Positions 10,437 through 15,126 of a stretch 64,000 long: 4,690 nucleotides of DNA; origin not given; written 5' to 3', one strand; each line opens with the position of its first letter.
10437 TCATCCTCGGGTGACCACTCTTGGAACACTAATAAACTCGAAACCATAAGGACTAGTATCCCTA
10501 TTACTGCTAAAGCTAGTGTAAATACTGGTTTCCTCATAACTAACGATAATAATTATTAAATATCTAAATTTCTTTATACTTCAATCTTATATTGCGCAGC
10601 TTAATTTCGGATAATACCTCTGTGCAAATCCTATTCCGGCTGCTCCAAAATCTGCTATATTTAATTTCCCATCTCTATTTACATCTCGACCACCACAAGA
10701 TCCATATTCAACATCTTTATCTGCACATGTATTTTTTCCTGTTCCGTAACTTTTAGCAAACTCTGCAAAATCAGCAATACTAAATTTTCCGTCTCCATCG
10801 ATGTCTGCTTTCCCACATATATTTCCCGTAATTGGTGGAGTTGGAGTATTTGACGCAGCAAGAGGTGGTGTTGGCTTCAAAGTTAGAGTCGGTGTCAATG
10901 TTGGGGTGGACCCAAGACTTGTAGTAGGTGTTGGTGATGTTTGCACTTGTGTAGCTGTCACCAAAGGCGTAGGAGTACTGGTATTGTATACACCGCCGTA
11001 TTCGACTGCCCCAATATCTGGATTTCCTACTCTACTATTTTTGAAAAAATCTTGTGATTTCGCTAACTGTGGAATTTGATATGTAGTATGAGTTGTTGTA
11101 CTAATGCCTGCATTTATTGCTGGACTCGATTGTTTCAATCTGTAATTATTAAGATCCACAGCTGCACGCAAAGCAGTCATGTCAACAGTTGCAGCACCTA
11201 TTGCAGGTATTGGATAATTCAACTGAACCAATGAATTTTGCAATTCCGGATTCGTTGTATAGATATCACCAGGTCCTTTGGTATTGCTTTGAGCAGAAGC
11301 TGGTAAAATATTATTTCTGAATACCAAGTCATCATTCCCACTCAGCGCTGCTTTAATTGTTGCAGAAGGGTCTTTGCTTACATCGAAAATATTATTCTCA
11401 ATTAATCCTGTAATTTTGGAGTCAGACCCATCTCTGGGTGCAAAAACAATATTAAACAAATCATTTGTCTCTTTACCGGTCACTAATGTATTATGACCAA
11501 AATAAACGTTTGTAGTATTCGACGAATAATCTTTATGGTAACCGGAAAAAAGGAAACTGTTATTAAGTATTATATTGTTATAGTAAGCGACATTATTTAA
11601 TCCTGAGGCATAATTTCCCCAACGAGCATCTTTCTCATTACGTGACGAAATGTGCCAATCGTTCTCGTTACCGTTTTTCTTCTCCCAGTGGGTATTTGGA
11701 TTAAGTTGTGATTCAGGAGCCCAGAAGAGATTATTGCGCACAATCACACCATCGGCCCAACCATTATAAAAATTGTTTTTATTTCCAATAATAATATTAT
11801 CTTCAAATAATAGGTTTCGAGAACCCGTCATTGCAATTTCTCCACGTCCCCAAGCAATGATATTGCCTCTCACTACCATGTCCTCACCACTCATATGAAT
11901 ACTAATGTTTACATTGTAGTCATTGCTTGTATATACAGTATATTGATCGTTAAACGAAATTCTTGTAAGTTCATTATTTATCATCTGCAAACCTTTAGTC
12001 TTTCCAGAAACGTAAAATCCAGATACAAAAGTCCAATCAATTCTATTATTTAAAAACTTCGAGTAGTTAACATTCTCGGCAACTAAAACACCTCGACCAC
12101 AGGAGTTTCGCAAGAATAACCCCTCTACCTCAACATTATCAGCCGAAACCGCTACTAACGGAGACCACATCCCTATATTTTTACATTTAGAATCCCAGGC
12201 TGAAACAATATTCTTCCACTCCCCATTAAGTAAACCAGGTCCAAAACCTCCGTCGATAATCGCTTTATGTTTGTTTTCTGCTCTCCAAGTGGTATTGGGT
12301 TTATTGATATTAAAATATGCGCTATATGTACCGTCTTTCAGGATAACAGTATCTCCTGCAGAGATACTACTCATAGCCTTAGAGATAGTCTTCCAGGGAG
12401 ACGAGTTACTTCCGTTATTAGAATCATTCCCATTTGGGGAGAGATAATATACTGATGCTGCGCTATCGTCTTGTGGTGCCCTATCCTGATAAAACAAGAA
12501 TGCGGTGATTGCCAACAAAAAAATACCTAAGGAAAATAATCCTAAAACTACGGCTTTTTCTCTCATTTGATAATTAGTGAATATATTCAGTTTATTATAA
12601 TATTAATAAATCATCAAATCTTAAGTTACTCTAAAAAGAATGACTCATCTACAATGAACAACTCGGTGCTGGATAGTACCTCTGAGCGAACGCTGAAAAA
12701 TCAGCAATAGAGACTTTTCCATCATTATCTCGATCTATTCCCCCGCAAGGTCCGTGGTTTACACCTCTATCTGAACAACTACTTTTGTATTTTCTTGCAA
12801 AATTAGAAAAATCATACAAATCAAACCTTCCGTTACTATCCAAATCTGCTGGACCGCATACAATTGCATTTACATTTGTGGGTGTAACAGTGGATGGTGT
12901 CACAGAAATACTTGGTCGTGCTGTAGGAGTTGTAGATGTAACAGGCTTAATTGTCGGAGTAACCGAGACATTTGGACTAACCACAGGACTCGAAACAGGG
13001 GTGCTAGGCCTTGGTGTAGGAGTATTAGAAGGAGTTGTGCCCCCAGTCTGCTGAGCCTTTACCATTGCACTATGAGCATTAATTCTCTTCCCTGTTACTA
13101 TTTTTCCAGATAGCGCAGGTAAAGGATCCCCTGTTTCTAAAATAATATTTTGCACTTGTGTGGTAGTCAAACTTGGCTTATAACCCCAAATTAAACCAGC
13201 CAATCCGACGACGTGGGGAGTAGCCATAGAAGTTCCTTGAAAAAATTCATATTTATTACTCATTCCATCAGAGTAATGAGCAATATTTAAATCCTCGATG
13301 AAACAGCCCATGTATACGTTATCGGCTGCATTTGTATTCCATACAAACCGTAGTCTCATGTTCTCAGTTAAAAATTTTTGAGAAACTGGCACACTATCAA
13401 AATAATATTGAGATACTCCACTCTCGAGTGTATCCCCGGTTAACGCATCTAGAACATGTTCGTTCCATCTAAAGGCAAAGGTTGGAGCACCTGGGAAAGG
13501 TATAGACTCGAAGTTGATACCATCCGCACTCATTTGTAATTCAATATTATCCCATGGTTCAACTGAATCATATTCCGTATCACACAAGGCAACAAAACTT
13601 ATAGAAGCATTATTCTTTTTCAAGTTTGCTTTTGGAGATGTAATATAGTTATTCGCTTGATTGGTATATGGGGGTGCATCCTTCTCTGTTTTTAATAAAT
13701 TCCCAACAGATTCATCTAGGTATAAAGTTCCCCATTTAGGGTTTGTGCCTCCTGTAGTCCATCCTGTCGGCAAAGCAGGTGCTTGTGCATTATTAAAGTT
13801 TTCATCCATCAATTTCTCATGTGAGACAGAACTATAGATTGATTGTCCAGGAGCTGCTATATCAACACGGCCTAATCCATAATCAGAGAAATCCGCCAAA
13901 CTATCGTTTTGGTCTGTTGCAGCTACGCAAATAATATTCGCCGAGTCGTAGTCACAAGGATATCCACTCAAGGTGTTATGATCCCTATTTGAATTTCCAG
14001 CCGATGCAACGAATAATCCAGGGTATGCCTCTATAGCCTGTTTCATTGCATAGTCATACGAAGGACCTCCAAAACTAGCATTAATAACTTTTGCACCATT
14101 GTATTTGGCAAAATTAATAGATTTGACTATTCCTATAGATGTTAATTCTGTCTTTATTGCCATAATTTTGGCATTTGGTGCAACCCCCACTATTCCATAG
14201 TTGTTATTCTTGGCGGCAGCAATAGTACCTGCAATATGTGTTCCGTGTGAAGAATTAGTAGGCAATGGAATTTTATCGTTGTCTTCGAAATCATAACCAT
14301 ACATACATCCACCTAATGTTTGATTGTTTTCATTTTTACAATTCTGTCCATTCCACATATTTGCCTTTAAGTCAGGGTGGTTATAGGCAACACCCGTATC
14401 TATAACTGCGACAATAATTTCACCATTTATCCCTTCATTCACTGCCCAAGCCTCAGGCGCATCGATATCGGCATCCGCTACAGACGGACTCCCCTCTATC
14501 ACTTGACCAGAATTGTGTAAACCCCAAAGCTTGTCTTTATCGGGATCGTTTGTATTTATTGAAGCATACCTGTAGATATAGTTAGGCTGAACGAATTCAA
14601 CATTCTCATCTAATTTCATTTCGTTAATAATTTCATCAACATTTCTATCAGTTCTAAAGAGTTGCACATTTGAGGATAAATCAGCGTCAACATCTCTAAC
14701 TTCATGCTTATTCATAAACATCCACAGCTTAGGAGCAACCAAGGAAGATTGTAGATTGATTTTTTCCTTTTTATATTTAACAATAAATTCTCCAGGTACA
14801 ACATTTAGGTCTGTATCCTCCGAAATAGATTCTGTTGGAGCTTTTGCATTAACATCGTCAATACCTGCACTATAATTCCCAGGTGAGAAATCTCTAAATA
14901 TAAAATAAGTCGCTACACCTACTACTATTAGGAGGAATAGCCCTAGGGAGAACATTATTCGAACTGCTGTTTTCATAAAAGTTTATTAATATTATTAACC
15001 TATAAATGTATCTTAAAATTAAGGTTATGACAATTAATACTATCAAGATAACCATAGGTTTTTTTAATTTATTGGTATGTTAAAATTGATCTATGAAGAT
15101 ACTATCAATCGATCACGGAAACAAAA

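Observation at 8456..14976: Shared C-terminal Cys-containing dockerin-like module on three secreted enzymes (two beta-helix lyase/hydrolase-like proteins and an S8 protease)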

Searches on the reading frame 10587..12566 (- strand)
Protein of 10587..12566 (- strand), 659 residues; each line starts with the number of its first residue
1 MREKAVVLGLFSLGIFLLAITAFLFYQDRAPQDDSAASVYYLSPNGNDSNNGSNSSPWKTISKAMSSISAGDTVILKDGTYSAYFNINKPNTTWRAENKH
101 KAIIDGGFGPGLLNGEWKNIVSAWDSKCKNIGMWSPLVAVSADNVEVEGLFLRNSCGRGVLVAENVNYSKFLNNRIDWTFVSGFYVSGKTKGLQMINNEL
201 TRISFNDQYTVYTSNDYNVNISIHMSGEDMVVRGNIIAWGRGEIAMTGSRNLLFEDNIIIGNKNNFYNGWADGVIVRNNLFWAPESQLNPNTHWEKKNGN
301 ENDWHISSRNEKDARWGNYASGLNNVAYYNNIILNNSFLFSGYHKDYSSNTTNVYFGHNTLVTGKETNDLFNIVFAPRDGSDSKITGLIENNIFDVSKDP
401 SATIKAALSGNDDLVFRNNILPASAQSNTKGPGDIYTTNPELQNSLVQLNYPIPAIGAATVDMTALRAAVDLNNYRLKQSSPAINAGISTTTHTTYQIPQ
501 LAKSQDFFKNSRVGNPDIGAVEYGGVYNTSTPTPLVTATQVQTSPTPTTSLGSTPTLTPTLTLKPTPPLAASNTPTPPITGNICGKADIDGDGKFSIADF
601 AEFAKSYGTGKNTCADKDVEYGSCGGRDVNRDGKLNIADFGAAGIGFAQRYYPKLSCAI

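Call 3: search_protein_families(library=pfam, proteins=[window:10587-12566:-], max_evalue=1)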
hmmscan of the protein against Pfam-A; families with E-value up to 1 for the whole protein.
window:10587-12566:- (659 aa): 8 families
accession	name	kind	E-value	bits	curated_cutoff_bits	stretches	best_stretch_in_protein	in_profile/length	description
PF07602.17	DUF1565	-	5.5e-07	29.6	20.3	1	45-83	2-40/257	Protein of unknown function (DUF1565)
PF22842.2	Pel9A-like_beta_helix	-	4.2e-06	26.4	25.2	1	36-87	7-58/370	Pel9A-like, right handed beta helix region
PF00036.39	EF-hand_1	-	0.0004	20.2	25.4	1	586-606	8-28/29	EF hand domain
PF00404.24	Dockerin_1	-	0.0039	17.8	22.9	0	586-602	35-51/57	Dockerin type I domain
PF13499.12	EF-hand_7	-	0.024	15.5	30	0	585-604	47-66/67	EF-hand domain pair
PF13405.12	EF-hand_6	-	0.056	13.6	25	0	586-608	8-30/30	EF-hand domain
PF10857.13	DUF2701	-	0.15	12.6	25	1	176-222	19-61/63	Protein of unknown function (DUF2701)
PF13202.12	EF-hand_5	-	0.61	10.1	25.9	0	628-640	9-21/25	EF hand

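Call 4: search_protein_families(library=ncbifam, proteins=[window:10587-12566:-], max_evalue=1)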
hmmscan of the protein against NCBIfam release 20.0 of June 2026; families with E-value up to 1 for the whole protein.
window:10587-12566:- (659 aa): 6 families
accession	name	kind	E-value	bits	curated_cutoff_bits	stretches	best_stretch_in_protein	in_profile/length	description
NF041899.1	pec_ly_PelN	equivalog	1.6e-12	47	740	1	33-90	21-78/437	pectate lyase PelN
NF047854.1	LIC10774_subfam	equivalog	1.9e-06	27.1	380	1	39-83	61-105/358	LIC10774/LIC10365 family surface protein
NF041518.1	choice_anch_Q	domain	0.0001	22.5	25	1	474-523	16-57/58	choice-of-anchor Q domain-containing protein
NF041896.1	pecestase_PemA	equivalog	0.00053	18.9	700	1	48-116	32-103/365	pectinesterase PemA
NF041540.1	dockerin_GC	domain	0.012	16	29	1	584-640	1-56/67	GC-type dockerin domain-anchored protein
NF008577.1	PRK11536.1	equivalog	0.13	11.6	294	1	204-260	70-126/222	6-hydroxyaminopurine reductase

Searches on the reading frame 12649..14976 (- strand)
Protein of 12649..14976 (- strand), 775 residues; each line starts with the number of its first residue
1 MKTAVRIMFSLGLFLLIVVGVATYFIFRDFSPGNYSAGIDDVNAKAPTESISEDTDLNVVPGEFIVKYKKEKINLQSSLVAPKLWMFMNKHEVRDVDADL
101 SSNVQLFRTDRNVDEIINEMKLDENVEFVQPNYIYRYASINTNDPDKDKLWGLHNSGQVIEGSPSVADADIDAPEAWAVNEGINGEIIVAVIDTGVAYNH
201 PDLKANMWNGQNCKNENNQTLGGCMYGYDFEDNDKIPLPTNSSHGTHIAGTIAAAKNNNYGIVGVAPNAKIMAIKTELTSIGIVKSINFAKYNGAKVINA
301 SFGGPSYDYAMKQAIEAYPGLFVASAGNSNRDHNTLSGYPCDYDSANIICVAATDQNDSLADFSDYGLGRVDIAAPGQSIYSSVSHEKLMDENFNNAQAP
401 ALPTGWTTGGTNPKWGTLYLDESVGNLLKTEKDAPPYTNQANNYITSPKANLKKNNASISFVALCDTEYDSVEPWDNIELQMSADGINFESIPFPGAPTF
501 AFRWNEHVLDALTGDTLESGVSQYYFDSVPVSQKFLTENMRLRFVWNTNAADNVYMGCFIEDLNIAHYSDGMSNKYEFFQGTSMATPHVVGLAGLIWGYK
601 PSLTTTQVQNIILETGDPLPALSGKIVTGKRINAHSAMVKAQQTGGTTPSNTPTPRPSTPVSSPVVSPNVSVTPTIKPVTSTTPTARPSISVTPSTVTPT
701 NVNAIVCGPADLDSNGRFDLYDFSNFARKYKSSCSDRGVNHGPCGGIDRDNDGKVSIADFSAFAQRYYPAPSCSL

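Call 3: search_protein_families(library=pfam, proteins=[window:12649-14976:-], max_evalue=1)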
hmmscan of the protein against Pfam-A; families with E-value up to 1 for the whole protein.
window:12649-14976:- (775 aa): 7 families
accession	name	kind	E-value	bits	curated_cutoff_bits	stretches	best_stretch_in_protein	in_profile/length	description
PF00082.27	Peptidase_S8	-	1.1e-48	166.4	21.8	2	186-389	3-212/288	Subtilase family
PF22148.1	Fervidolysin_NPro-like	-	0.00021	22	21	1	49-132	5-81/81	Fervidolysin N-terminal prodomain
PF00036.39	EF-hand_1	-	0.01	15.8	25.4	1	747-764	9-26/29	EF hand domain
PF13405.12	EF-hand_6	-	0.039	14.1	25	0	747-764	9-26/30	EF-hand domain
PF13833.12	EF-hand_8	-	0.05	13.8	28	1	747-767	34-54/54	EF-hand domain pair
PF13499.12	EF-hand_7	-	0.066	14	30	0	747-765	11-29/67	EF-hand domain pair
PF11137.13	DUF2909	-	0.61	10.5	31.4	1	4-23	38-57/60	Protein of unknown function (DUF2909)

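Call 4: search_protein_families(library=ncbifam, proteins=[window:12649-14976:-], max_evalue=1)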
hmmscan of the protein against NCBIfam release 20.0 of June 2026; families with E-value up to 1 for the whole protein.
window:12649-14976:- (775 aa): 7 families
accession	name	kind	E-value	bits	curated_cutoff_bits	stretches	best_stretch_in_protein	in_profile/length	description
TIGR03921.1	T7SS_mycosin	equivalog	2.5e-37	128.8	278.75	2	173-387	3-214/353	type VII secretion-associated serine protease mycosin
NF033595.1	denti_PrtP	equivalog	5.5e-20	71.5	300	3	184-273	189-280/606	dentilisin complex serine proteinase subunit PrtP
NF051851.1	AtpSerPepEprS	equivalog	3.8e-07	28.5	1700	1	173-276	56-149/988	autotransporter serine peptidase EprS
NF040553.1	SGO_0316_fam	subfamily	8.7e-06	23.6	1400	1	182-306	282-433/1486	SGO_0316/SGO_0317 family LPXTG-anchored serine peptidase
NF049966.1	QH_SP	equivalog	0.00057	19.3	165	1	235-317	33-110/219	subtilisin-like serine protease QhpE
NF040809.1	germ_prot_CspBA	exception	0.0017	16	1250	0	579-596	455-472/1099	bifunctional germination protease/germinant receptor pseudoprotease CspBA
NF041540.1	dockerin_GC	domain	0.64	10.5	29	1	707-767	1-63/67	GC-type dockerin domain-anchored protein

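Call 75: find_encoding_contigs(protein=window:12649-14976:-, flank=1000, max_places=3)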
Protein window:12649-14976:- (775 aa): 3 contigs read that carry it; 1 place shown.
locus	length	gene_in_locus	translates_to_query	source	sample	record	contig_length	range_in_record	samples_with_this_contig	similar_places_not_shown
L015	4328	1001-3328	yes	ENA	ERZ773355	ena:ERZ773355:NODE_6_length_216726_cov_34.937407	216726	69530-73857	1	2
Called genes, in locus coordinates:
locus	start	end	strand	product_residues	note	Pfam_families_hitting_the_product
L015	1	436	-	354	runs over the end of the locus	PF02618:YceG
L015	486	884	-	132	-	PF03652:RuvX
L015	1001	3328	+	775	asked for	PF00082:Peptidase_S8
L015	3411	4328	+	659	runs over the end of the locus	PF22842:Pel9A-like_beta_helix, PF07602:DUF1565 (weak)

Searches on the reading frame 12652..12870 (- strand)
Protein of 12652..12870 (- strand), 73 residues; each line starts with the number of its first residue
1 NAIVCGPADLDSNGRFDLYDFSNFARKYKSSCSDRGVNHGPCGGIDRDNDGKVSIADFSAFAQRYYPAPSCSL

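Call 3: search_protein_families(library=pfam, proteins=[window:12652-12870:-], max_evalue=1)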
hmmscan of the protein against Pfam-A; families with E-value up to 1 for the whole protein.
seq(73 aa): 7 families
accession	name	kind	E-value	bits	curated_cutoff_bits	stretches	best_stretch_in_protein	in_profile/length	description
PF00036.39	EF-hand_1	-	3.5e-05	23.5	25.4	1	45-62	9-26/29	EF hand domain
PF13405.12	EF-hand_6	-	0.00011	22.1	25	1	45-62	9-26/30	EF-hand domain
PF13499.12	EF-hand_7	-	0.00025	21.8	30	1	45-63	11-29/67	EF-hand domain pair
PF13833.12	EF-hand_8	-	0.00049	20.2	28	1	45-65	34-54/54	EF-hand domain pair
PF13202.12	EF-hand_5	-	0.018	14.9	25.9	1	45-61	8-24/25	EF hand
PF00404.24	Dockerin_1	-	0.022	15.4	22.9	0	46-60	3-17/57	Dockerin type I domain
PF21550.3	MTIP_N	-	0.15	12.9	27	0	46-71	18-43/71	Myosin A tail domain interacting protein, N-terminal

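Call 4: search_protein_families(library=ncbifam, proteins=[window:12652-12870:-], max_evalue=1)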
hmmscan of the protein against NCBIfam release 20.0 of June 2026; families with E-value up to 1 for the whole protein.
seq(73 aa): 1 family
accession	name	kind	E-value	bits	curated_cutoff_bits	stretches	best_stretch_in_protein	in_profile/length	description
NF041540.1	dockerin_GC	domain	0.0021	18.4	29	1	5-65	1-63/67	GC-type dockerin domain-anchored protein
